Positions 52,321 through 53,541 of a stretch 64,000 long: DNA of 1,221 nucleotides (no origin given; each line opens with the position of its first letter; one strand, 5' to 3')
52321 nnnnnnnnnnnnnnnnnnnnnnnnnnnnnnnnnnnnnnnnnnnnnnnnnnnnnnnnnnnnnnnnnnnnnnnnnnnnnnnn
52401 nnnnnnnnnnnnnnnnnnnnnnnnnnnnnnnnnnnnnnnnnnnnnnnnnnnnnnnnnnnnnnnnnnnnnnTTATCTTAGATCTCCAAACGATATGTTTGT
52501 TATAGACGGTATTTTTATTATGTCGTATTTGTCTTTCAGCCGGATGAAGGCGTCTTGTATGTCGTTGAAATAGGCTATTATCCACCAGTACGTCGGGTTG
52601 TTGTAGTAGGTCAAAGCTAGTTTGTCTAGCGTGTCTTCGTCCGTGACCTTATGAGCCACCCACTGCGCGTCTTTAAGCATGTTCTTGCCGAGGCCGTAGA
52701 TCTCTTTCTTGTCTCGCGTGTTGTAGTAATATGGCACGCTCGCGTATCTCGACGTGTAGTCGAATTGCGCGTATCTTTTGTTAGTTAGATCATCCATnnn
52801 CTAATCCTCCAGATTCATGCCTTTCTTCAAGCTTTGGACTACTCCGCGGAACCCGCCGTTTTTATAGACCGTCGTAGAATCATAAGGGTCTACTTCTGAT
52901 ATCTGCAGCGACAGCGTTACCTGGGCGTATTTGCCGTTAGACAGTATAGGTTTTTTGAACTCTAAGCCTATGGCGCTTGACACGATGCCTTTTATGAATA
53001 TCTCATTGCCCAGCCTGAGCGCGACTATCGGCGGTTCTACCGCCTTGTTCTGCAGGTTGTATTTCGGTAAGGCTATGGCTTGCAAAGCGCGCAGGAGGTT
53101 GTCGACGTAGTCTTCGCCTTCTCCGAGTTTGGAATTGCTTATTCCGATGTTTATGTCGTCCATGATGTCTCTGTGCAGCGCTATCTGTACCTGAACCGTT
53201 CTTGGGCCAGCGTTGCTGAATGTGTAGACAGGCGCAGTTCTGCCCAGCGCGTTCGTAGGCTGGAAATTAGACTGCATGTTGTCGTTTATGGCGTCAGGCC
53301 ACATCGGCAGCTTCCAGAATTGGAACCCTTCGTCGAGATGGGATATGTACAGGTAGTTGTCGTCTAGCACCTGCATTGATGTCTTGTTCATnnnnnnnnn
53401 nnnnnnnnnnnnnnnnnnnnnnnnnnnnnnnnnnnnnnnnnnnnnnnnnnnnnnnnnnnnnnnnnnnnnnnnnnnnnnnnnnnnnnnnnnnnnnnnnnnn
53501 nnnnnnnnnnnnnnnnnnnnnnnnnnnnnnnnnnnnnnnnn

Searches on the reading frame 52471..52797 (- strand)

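Call 43: search_protein_families(library=phrogs, proteins=[window:52471-52797:-], max_evalue=0.001)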
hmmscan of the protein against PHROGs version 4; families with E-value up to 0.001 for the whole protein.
window:52471-52797:- (108 aa): 3 families
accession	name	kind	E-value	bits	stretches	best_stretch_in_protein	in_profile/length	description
phrog_7145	-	tail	1.2e-06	29.6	1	42-98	37-93/108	baseplate wedge subunit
phrog_232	-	tail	3e-05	24.8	1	48-84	49-85/296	baseplate wedge subunit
phrog_975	-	tail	0.00036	20.7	1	44-88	2-46/238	baseplate protein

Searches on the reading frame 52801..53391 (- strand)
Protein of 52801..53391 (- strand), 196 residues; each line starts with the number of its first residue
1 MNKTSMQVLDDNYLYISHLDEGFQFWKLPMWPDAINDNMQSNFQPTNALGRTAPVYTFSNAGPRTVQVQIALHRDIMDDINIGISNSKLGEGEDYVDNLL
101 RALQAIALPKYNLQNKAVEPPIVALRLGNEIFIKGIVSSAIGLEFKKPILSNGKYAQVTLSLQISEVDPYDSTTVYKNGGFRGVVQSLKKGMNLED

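Call 43: search_protein_families(library=phrogs, proteins=[window:52801-53391:-], max_evalue=0.001)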
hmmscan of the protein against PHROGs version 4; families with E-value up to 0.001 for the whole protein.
window:52801-53391:- (196 aa): 1 family
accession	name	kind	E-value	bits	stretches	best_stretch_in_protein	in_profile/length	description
phrog_1114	-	head and packaging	0.00082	19.8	0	96-172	130-219/229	PmgG-like head morphogenesis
